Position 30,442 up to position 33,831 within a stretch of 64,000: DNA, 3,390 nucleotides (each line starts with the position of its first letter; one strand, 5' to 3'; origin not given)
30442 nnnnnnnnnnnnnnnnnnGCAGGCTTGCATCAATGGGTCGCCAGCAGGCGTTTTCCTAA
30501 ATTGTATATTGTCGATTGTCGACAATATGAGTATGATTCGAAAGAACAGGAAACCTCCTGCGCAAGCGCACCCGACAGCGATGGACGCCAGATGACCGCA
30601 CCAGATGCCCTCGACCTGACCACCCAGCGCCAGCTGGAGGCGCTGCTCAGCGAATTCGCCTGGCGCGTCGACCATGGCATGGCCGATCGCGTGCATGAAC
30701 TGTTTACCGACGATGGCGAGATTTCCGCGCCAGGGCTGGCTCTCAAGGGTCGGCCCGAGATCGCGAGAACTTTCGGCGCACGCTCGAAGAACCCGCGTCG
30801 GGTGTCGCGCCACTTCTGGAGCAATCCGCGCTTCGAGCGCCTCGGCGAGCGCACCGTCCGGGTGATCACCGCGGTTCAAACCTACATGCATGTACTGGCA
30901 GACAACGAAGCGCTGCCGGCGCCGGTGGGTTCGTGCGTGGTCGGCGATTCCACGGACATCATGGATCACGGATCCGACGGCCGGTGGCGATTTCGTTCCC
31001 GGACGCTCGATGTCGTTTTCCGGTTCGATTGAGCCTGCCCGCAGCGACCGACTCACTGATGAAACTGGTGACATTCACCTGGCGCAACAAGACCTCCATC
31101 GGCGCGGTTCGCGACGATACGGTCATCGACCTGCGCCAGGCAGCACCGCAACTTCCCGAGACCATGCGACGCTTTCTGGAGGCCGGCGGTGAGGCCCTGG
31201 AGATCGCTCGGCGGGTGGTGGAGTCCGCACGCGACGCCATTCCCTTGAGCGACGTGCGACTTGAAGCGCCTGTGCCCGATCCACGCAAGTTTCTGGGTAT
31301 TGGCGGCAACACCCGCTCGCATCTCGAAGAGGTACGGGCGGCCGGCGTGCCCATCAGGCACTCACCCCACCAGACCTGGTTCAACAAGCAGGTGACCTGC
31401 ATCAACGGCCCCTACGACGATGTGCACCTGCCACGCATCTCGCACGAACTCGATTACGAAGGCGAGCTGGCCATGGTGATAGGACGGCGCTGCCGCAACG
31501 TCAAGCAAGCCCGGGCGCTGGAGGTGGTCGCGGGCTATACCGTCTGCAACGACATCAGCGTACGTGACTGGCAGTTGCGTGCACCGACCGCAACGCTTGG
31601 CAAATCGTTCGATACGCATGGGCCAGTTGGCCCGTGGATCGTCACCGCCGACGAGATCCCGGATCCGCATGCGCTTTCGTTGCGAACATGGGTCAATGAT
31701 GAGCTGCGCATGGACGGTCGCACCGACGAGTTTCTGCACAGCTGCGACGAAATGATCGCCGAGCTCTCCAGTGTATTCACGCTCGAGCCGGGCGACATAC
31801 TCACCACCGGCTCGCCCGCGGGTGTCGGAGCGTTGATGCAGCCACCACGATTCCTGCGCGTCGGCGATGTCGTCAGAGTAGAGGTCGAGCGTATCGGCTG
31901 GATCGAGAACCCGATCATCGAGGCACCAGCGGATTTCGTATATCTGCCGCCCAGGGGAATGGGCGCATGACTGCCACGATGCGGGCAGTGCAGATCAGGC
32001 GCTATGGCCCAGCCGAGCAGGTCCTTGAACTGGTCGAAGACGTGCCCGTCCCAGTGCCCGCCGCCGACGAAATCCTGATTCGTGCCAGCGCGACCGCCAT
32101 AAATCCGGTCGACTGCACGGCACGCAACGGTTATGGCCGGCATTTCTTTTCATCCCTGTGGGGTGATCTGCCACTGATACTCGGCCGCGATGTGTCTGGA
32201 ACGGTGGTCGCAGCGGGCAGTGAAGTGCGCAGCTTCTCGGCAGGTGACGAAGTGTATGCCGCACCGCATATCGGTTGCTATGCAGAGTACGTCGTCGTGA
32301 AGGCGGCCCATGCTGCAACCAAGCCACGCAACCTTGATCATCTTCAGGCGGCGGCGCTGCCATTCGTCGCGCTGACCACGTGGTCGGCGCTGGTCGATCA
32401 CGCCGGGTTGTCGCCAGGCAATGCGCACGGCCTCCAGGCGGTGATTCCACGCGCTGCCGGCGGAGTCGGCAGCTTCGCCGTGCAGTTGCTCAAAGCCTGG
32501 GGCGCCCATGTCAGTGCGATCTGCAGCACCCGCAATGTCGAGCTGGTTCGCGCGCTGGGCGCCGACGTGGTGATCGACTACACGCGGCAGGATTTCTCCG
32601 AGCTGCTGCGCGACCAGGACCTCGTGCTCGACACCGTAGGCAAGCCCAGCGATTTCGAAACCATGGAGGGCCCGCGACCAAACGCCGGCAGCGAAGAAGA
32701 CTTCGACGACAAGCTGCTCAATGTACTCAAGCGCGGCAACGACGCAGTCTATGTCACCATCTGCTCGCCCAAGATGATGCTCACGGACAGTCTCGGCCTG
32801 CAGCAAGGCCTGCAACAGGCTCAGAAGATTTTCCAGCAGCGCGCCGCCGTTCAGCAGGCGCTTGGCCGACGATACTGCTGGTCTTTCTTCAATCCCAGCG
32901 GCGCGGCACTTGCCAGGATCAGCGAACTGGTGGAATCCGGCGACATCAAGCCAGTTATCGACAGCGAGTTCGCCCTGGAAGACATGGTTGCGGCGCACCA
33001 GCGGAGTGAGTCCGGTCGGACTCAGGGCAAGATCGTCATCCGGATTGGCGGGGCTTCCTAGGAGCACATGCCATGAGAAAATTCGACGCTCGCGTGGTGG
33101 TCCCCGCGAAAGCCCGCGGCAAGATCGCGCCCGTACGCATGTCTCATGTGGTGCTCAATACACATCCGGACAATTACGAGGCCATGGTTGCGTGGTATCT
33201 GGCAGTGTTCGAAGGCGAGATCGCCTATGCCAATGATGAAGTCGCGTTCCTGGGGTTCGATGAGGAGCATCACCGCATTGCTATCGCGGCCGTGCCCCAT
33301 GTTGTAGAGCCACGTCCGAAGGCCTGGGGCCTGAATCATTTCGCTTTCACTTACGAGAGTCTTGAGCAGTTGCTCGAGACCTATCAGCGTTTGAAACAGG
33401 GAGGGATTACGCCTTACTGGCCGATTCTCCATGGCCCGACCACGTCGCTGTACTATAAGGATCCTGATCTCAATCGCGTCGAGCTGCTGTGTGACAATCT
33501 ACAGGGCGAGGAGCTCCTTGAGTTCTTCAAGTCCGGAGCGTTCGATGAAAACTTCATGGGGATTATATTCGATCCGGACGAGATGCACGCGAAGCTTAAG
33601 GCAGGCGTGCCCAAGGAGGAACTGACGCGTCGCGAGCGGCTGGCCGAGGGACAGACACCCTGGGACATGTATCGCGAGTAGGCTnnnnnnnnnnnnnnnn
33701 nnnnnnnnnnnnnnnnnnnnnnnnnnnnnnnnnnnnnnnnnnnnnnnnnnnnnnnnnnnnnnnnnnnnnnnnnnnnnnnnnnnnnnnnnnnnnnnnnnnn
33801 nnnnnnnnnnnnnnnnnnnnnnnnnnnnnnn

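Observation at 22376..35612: Shared palindromic operator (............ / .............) links the sulfatase, IlvD-type dehydratase, FAH and FGE genes into one GntR-type regulon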

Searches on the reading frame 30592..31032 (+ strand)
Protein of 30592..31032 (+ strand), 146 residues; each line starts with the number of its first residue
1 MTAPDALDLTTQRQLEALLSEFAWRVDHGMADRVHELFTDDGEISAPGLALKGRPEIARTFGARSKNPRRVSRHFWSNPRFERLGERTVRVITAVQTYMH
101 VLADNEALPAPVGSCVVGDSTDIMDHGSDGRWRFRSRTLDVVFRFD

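Call 8: search_protein_families(library=pfam, proteins=[window:30592-31032:+])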
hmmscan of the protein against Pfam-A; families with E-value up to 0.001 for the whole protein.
window:30592-31032:+ (146 aa): 1 family
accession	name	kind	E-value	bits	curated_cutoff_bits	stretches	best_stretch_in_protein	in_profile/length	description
PF13577.12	SnoaL_4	-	9.2e-14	52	24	1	9-138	3-126/126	SnoaL-like domain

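Call 34: search_protein_families(library=ncbifam, proteins=[window:30592-31032:+], max_evalue=1e-10)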
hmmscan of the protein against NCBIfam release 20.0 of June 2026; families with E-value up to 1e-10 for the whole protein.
window:30592-31032:+ (146 aa): 0 families

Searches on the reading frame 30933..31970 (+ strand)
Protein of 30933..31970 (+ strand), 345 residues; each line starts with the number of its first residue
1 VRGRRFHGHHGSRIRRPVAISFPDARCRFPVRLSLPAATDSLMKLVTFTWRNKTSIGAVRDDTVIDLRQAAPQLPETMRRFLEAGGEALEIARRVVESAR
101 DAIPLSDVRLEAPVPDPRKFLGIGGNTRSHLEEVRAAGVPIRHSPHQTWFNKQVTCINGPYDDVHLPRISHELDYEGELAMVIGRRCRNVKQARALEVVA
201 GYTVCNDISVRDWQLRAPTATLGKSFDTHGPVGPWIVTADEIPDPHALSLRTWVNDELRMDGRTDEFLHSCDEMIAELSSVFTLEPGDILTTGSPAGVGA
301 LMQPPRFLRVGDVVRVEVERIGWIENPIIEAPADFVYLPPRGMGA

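Call 8: search_protein_families(library=pfam, proteins=[window:30933-31970:+])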
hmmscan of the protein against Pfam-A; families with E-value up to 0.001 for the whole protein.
window:30933-31970:+ (345 aa): 1 family
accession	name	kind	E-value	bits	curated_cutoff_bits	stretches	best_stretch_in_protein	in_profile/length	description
PF01557.24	FAA_hydrolase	-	4.2e-67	226.4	23.9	1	120-328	2-213/214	Fumarylacetoacetate (FAA) hydrolase C-terminal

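Call 34: search_protein_families(library=ncbifam, proteins=[window:30933-31970:+], max_evalue=1e-10)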
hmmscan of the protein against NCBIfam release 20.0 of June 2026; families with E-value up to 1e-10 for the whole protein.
window:30933-31970:+ (345 aa): 6 families
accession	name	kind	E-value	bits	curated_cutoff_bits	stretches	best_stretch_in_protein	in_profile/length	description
NF053535.1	DhyDRhmHlse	equivalog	1.7e-52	178.5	500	1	96-325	47-275/284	2,4-didehydro-3-deoxy-L-rhamnonate hydrolase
TIGR02303.1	HpaG-C-term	equivalog_domain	1.9e-45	155.3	276.4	1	95-330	21-244/245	4-hydroxyphenylacetate degradation bifunctional isomerase/decarboxylase, C-terminal subunit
NF011750.0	PRK15203.1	equivalog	8.3e-36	123.7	811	1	171-329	271-423/429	4-hydroxyphenylacetate degradation bifunctional isomerase/decarboxylase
NF009399.0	PRK12764.1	equivalog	9.5e-35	120.5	444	1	142-320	40-211/501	fumarylacetoacetate hydrolase family protein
TIGR02305.1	HpaG-N-term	equivalog_domain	2.3e-28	99.1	228.65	1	126-328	9-205/205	4-hydroxyphenylacetate degradation bifunctional isomerase/decarboxylase, N-terminal subunit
NF007967.0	PRK10691.1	equivalog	3.1e-23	82.3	201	1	119-302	18-200/219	fumarylacetoacetate hydrolase family protein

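Call 50: search_solved_structures(query=window:31059-31970:+, max_evalue=1e-20)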
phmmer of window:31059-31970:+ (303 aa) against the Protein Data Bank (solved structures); distinct sequences matched with E-value up to 1e-20: 18.
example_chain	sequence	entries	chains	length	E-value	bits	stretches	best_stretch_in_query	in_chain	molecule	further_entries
8sky_A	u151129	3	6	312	6.3e-46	160.7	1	2-286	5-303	Fumarylacetoacetate hydrolase family protein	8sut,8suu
1gtt_A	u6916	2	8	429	3.3e-45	158.3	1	110-288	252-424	4-HYDROXYPHENYLACETATE DEGRADATION BIFUNCTIONAL ISOMERASE/DECARBOXYLASE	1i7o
6j57_A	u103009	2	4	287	1e-41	146.8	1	21-287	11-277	Predicted 2-keto-4-pentenoate hydratase/2-oxohepta-3-ene-1,7-dioic acid hydratase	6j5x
6iym_A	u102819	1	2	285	2.5e-41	145.6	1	64-286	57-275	5-oxopent-3-ene-1,2,5-tricarboxylate decarboxylase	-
6jvv_A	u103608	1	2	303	1.2e-40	143.4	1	49-280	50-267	maleylpyruvate hydrolase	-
6jvw_A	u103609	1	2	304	1.2e-40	143.4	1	49-280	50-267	maleylpyruvate hydrolase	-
4pfz_A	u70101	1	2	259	3.3e-40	141.9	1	61-288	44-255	5-carboxymethyl-2-hydroxymuconate delta-isomerase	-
3qdf_A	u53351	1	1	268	5.1e-40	141.3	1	60-288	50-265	2-hydroxyhepta-2,4-diene-1,7-dioate isomerase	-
3rr6_A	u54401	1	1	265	1.1e-39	140.2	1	61-288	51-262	Putative uncharacterized protein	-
8gsr_A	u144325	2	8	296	3.4e-39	138.6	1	64-283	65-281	L-2,4-diketo-3-deoxyrhamnonate hydrolase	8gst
6v77_A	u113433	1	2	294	1.7e-38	136.3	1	61-289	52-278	Putative HpcE protein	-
3r6o_A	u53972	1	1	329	1.4e-37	133.3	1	53-287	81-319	2-hydroxyhepta-2,4-diene-1, 7-dioateisomerase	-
4dbf_A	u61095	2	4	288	5.6e-36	128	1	61-289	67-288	2-HYDROXYHEPTA-2,4-DIENE-1,7-DIOATE ISOMERASE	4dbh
1wzo_A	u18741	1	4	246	2.1e-34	122.8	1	54-290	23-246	HpcE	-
2dfu_A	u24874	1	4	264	2.4e-29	106.3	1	71-280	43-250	probable 2-hydroxyhepta-2,4-diene-1,7-dioate isomerase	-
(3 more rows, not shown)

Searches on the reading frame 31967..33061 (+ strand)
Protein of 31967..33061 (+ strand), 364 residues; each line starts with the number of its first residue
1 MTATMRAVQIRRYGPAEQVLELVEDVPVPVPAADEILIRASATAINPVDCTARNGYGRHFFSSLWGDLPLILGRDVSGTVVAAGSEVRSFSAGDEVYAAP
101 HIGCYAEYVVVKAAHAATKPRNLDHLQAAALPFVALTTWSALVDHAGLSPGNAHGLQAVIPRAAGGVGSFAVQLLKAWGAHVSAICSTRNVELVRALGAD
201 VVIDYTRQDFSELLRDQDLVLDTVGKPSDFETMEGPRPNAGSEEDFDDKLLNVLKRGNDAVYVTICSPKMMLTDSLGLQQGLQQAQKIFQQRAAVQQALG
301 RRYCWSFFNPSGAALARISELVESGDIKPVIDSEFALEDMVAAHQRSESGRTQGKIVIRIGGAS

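Call 8: search_protein_families(library=pfam, proteins=[window:31967-33061:+])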
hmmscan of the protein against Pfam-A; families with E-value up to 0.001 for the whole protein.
window:31967-33061:+ (364 aa): 3 families
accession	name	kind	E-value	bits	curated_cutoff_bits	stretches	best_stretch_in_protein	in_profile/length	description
PF13602.12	ADH_zinc_N_2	-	3e-23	83.7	27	1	197-358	1-134/134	Zinc-binding dehydrogenase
PF08240.17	ADH_N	-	1.1e-14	54.9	23.5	1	33-120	2-103/104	Alcohol dehydrogenase GroES-like domain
PF00107.32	ADH_zinc_N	-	5.4e-13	49.5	31.8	1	166-232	1-74/129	Zinc-binding dehydrogenase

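Call 34: search_protein_families(library=ncbifam, proteins=[window:31967-33061:+], max_evalue=1e-10)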
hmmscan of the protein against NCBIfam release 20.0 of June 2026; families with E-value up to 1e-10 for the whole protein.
window:31967-33061:+ (364 aa): 13 families
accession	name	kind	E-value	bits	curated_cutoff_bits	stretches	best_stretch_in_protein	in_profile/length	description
TIGR02824.1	quinone_pig3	subfamily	4.3e-51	173.8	296.8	1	5-225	1-217/325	putative NAD(P)H quinone oxidoreductase, PIG3 family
TIGR02817.1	adh_fam_1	subfamily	2.8e-36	125.6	284.05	1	15-208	10-204/336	zinc-binding alcohol dehydrogenase family protein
NF010344.0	PRK13771.1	subfamily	7.6e-26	90.9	349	1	101-228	114-237/334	putative alcohol dehydrogenase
TIGR01751.1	crot-CoA-red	equivalog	8.4e-25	87.3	378.55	1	102-217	139-253/398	crotonyl-CoA carboxylase/reductase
NF008024.0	PRK10754.1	subfamily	9.2e-23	80.8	348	1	8-215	5-202/327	NADPH:quinone reductase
NF041183.1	Pks2_ls1_myc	equivalog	1.8e-21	74.8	2400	1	5-217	1407-1608/2086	sulfolipid-1 biosynthesis phthioceranic/hydroxyphthioceranic acid synthase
NF041172.1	AcrlCoa_red_Thmprot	equivalog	4e-20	72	500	0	102-231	115-241/334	acryloyl-CoA reductase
TIGR02823.1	oxido_YhdH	subfamily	6e-19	68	297.25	1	10-225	5-221/324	acrylyl-CoA reductase family protein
TIGR00692.1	tdh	equivalog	2e-17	63.2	458.35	0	23-104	13-91/340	L-threonine 3-dehydrogenase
NF003808.0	PRK05396.1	equivalog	4.2e-16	58.7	380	0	23-104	15-93/341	L-threonine 3-dehydrogenase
NF041097.1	keto_inos_dh_IolM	equivalog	1.1e-15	57.2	450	0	23-99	42-120/389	scyllo-inosose 3-dehydrogenase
NF047908.1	AldhRedAhr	equivalog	4.7e-13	48.7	470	0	101-233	118-246/335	NADPH-dependent aldehyde reductase Ahr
NF051456.1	acrylyl_AcuI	equivalog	9e-13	47.7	440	1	64-212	53-203/325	acrylyl-CoA reductase (NADPH)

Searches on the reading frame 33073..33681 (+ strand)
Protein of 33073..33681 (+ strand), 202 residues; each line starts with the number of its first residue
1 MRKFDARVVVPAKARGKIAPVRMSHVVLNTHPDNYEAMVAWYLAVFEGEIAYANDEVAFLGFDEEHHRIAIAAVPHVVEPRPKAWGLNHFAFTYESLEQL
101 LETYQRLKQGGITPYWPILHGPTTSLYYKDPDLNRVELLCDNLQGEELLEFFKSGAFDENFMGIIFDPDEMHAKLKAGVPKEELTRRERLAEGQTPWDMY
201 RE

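Call 8: search_protein_families(library=pfam, proteins=[window:33073-33681:+])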
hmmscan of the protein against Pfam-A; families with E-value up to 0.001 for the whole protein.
window:33073-33681:+ (202 aa): 1 family
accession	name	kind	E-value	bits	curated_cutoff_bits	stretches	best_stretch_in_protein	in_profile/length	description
PF00903.31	Glyoxalase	-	2.8e-11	44.3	20.6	1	24-138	3-121/121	Glyoxalase/Bleomycin resistance protein/Dioxygenase superfamily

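Call 34: search_protein_families(library=ncbifam, proteins=[window:33073-33681:+], max_evalue=1e-10)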
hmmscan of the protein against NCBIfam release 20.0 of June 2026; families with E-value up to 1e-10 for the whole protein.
window:33073-33681:+ (202 aa): 0 families

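Call 73: search_solved_structures(query=window:33073-33681:+, max_evalue=0.001)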
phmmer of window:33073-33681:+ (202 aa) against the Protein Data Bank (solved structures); distinct sequences matched with E-value up to 0.001: 2.
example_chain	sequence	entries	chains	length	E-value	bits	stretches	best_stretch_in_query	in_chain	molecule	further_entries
3b59_A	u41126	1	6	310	1.2e-05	28.3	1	14-120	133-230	Glyoxalase/bleomycin resistance protein/dioxygenase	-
9u42_A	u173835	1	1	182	8.9e-05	25.4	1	85-149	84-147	Glyoxalase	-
